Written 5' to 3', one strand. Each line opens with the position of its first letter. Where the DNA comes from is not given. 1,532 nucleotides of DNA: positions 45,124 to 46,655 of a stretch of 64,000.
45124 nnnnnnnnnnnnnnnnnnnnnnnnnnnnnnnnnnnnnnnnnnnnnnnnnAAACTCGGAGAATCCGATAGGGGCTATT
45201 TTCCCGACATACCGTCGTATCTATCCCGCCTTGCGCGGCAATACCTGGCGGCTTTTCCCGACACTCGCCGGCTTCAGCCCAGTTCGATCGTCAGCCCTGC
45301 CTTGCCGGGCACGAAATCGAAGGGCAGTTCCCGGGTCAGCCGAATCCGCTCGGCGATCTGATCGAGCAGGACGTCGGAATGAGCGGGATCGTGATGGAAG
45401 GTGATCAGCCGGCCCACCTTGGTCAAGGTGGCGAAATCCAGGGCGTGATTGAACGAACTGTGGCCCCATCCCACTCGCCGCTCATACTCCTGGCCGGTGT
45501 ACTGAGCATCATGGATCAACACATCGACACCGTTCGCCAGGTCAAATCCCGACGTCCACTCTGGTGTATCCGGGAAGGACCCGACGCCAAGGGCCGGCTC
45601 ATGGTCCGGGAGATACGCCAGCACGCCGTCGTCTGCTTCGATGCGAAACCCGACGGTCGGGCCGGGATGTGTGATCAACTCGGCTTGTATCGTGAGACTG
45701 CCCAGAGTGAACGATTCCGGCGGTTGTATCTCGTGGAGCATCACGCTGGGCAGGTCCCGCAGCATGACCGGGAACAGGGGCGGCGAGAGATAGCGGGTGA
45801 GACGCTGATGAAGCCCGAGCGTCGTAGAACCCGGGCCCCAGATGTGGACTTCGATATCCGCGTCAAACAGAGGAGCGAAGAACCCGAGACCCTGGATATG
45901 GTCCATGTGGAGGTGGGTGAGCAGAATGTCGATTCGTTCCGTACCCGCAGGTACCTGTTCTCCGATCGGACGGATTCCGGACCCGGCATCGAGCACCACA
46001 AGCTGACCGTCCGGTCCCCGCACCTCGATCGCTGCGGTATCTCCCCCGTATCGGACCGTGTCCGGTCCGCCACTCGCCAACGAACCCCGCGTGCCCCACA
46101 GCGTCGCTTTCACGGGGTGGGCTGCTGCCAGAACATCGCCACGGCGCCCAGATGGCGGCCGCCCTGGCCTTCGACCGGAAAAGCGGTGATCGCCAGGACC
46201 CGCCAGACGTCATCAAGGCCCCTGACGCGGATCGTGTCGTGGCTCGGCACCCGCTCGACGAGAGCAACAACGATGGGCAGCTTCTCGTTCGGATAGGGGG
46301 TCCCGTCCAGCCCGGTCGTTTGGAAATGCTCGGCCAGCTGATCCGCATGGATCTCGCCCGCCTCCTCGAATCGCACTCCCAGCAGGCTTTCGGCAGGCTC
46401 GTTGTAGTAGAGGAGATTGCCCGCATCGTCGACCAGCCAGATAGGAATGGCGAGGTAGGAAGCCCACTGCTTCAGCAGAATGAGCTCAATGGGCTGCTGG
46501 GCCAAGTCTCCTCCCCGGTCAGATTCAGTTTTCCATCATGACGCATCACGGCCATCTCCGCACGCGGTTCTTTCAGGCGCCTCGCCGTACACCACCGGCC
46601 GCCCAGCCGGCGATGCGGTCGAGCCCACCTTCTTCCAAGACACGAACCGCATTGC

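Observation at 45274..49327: Operon: MBL hydrolase, cNMP-binding patatin phospholipase, PAS protein, MBL hydrolase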

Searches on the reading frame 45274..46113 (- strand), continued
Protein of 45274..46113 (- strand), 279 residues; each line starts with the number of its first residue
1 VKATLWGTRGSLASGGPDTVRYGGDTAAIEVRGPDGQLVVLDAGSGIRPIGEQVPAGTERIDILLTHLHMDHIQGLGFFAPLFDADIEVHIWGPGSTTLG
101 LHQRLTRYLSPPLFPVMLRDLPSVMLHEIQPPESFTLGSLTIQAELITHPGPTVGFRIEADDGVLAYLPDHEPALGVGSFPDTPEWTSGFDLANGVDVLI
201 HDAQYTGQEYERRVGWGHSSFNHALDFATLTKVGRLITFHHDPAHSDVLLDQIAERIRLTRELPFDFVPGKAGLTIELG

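Call 42: search_solved_structures(query=A3, max_evalue=0.01)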
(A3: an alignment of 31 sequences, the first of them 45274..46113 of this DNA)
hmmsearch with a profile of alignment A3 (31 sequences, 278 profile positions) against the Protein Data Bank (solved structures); distinct sequences matched with E-value up to 0.01: 18.
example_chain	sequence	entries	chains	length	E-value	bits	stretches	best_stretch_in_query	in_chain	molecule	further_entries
2cbn_A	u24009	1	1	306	5.9e-12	48.3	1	166-258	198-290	RIBONUCLEASE Z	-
1y44_A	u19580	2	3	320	1.5e-11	46.9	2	30-161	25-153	Ribonuclease Z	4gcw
3zwf_A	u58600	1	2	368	9.4e-11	44.3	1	188-249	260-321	ZINC PHOSPHODIESTERASE ELAC PROTEIN 1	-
2fk6_A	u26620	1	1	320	3.8e-10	42.3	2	190-250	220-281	RIBONUCLEASE Z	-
8gyg_A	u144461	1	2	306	1.7e-05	27.1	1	35-243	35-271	Arysulfatase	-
3g1p_A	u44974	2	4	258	1.7e-05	27.1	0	37-76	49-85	Protein phnP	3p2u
7bz3_A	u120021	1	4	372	0.00012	24.3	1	15-104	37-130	Metallo-beta-lactamase PNGM-1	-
1ww1_A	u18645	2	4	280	0.00014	24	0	38-76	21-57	tRNase Z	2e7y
1zkp_A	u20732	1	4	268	0.00024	23.3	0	27-79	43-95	hypothetical protein BA1088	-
6j4n_A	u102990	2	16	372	0.00035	22.8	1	15-104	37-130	Metallo-beta-lactamases PNGM-1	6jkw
7byq_A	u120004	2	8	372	0.00036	22.7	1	15-104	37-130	Metallo-beta-lactamase PNGM-1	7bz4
6b9v_A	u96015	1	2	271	0.00052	22.2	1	34-170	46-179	Beta-lactamase-like protein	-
9ey0_E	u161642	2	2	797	0.0007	21.8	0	40-87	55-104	Zinc phosphodiesterase ELAC protein 2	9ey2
8z0p_A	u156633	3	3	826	0.0008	21.6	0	40-87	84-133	Zinc phosphodiesterase ELAC protein 2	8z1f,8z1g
8rr1_E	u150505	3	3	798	0.0044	19.2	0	40-87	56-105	Zinc phosphodiesterase ELAC protein 2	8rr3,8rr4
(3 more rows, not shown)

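Call 49: search_protein_families(library=padloc, proteins=[window:45274-46113:-], max_evalue=0.01)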
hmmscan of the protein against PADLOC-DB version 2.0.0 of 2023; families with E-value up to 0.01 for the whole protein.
window:45274-46113:- (279 aa): 0 families

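Call 62: predict_structure(alignment_id=A3)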
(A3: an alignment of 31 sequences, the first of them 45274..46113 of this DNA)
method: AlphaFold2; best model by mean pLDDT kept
length: 279 residues; sequences in the alignment: 31
mean_pLDDT: 89.7   pTM: 0.91
mean pLDDT of the five models: 89.7, 88.7, 88.2, 87.4, 84.3
residues with pLDDT >= 90: 173; 70-90: 92; 50-70: 14; < 50: 0
segments of 3 or more residues with pLDDT < 50: none
pLDDT, mean of each block of 10 residues (from residue 1): 90 61 84 96 93 92 93 89 93 90 85 72 89 95 94 94 95 87 89 98 91 90 96 94 85 92 94 91
secondary structure, 60 per line:
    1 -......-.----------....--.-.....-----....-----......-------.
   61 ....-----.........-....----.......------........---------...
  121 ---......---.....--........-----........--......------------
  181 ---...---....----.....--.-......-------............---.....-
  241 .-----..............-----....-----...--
elements in order: E2-7 H20-23 E28-32 E38-41 H47-52 E60-64 H70-78 H80-83 E88-94 H101-108 E124-129 E133-137 E140-147 E153-160 E163-168 H190-193 E198-202 H207-212 H221-231 E235-239 H247-260 E266-269 E275-277

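Call 66: fold_search(model_id=the predicted structure, library=pdb)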
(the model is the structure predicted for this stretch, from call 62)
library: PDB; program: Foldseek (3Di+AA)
matches with E <= 10: 557; with E <= 0.001: 236
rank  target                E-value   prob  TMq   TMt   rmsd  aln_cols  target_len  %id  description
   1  1zkp_B                8.1e-16  1.00  0.70  0.77   3.9       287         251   16  1.5A Resolution Crystal Structure of a Metallo Beta Lactamase Family Protein, the ELAC Homolgue of Bacillus anthracis, (released 2005-06-21)
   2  1zkp_C                1.5e-15  1.00  0.71  0.80   3.9       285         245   16  1.5A Resolution Crystal Structure of a Metallo Beta Lactamase Family Protein, the ELAC Homolgue of Bacillus anthracis, (released 2005-06-21)
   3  6kns_D                1.7e-15  1.00  0.70  0.81   4.0       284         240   18  Crystal structure of the metallo-beta-lactamase fold protein YhfI from Bacillus subtilis (space group I4122) (released 2019-09-18)
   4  6kns_A                2.5e-15  1.00  0.69  0.78   4.3       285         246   18  Crystal structure of the metallo-beta-lactamase fold protein YhfI from Bacillus subtilis (space group I4122) (released 2019-09-18)
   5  1zkp_A                3.0e-15  1.00  0.68  0.74   4.4       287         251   17  1.5A Resolution Crystal Structure of a Metallo Beta Lactamase Family Protein, the ELAC Homolgue of Bacillus anthracis, (released 2005-06-21)
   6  6knt_C                4.3e-15  1.00  0.71  0.80   4.1       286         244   18  Crystal structure of the metallo-beta-lactamase fold protein YhfI from Bacillus subtilis (space group P4332) (released 2019-09-18)
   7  6kns_B                4.5e-15  1.00  0.69  0.79   4.2       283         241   18  Crystal structure of the metallo-beta-lactamase fold protein YhfI from Bacillus subtilis (space group I4122) (released 2019-09-18)
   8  3g1p_B                5.7e-15  1.00  0.67  0.74   4.8       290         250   21  Crystals structure of PhnP from E.coli K-12 (released 2009-03-03)
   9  6kns_C                7.3e-15  1.00  0.70  0.80   4.1       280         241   18  Crystal structure of the metallo-beta-lactamase fold protein YhfI from Bacillus subtilis (space group I4122) (released 2019-09-18)
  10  6knt_B                1.2e-14  1.00  0.70  0.78   4.1       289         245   17  Crystal structure of the metallo-beta-lactamase fold protein YhfI from Bacillus subtilis (space group P4332) (released 2019-09-18)
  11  3g1p_A                1.8e-14  1.00  0.66  0.73   5.0       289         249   21  Crystals structure of PhnP from E.coli K-12 (released 2009-03-03)
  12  3zwf_B                2.3e-14  1.00  0.68  0.72   4.1       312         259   20  Crystal structure of Human tRNase Z, short form (ELAC1). (released 2011-08-10)
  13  7wi1_A                4.9e-14  1.00  0.71  0.55   5.1       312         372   15  The mutant variant of PNGM-1, H93 was substituuted for alanine to study metal coordination (released 2023-01-18)
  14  7bz3_A                6.2e-14  1.00  0.72  0.59   5.0       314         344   17  The mutant variant of PNGM-1. H257 was substituted for alanine to study substrate binding. (released 2021-04-28)
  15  3zwf_A                8.9e-14  1.00  0.67  0.71   4.7       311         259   20  Crystal structure of Human tRNase Z, short form (ELAC1). (released 2011-08-10)
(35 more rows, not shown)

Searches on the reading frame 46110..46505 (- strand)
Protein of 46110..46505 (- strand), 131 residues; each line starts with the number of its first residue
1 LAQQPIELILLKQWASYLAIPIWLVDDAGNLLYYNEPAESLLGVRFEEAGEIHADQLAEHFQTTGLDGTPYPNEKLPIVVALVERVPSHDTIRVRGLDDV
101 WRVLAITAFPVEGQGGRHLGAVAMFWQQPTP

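Call 4: search_protein_families(library=pfam, proteins=[window:46110-46505:-], max_evalue=0.01)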
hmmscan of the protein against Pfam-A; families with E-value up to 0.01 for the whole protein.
window:46110-46505:- (131 aa): 4 families
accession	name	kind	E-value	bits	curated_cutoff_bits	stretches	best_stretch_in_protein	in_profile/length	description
PF13426.13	PAS_9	-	0.00018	22.2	27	1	21-123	3-96/103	PAS domain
PF13188.13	PAS_8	-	0.00047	20.4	21.8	1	20-53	12-43/65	PAS domain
PF00989.32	PAS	-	0.0014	19.1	22.6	1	18-48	10-40/113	PAS fold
PF08448.16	PAS_4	-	0.0072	17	23.1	0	21-125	7-102/110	PAS fold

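Call 5: search_protein_families(library=ncbifam, proteins=[window:46110-46505:-], max_evalue=0.01)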
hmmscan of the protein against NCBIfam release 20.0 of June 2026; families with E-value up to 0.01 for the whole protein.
window:46110-46505:- (131 aa): 2 families
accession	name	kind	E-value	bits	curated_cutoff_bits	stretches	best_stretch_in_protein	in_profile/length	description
NF053781.1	cdiGMPphdstlr2612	equivalog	7.2e-05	20.6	1600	1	15-127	21-130/1268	Tlr1612 family c-di-GMP phosphodiesterase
TIGR00229.1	sensory_box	domain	0.0075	16.4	22.9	0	11-50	7-46/126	PAS domain S-box protein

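Call 49: search_protein_families(library=padloc, proteins=[window:46110-46505:-], max_evalue=0.01)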
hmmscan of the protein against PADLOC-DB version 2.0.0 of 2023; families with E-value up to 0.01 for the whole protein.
window:46110-46505:- (131 aa): 0 families

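Call 70: list_cluster_members(proteins=[P0001, P0121, window:46110-46505:-, window:48497-49279:-, window:48497-49327:-])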
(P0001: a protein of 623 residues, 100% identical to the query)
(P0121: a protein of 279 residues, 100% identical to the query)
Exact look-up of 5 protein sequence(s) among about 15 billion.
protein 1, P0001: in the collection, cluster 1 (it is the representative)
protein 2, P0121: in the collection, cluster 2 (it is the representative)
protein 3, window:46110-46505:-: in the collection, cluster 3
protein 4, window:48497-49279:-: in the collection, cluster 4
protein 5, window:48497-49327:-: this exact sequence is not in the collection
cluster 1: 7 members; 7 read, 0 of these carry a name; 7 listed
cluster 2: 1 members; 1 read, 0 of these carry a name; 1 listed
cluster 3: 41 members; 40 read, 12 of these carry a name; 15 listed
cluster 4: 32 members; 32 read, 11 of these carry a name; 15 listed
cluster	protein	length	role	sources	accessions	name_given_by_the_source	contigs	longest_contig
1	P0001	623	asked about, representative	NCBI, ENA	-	-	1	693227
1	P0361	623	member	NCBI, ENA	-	-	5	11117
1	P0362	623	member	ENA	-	-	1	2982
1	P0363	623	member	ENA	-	-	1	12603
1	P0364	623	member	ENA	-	-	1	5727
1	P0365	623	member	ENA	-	-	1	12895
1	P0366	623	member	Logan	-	-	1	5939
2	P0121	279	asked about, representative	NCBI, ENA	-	-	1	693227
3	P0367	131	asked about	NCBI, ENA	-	-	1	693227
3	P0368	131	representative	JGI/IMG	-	-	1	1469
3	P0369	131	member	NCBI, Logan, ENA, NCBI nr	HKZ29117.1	MAG TPA: PAS domain-containing protein [Acidimicrobiia bacterium] | PAS domain-containing protein [Acidimicrobiia bacterium]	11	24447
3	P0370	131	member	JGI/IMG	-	PAS domain-containing protein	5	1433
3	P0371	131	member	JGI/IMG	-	PAS domain-containing protein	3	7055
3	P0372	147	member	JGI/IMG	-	PAS domain-containing protein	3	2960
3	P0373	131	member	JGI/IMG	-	PAS domain-containing protein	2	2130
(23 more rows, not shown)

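Call 81: search_protein_representatives(protein=window:46110-46505:-)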
Query: 131 residues. Proteins with E-value up to 0.001 (for the whole library): 1091; up to 1e-10: 382; up to 1e-30: 26. The best 150 are listed.
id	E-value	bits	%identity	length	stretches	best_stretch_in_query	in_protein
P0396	2.8e-76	270.2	52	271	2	1-127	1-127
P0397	8.1e-68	242.8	49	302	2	3-127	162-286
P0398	1.1e-54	200.2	44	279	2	1-128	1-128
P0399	1.8e-54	199.6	43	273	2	4-128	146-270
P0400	2.2e-52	192.9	44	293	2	1-125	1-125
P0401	1.8e-49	183.4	43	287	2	5-127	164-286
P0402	8.0e-44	165.1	38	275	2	1-130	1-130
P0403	9.9e-44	164.8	40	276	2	1-127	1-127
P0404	2.0e-43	163.9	37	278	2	2-129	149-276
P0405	1.2e-41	158.1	41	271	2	1-127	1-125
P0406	3.0e-41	156.8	58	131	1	1-127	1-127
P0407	1.6e-40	154.4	58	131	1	3-127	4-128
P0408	1.3e-39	151.5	55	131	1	2-127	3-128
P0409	1.1e-38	148.5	37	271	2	5-128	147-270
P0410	1.8e-34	134.8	52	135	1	4-129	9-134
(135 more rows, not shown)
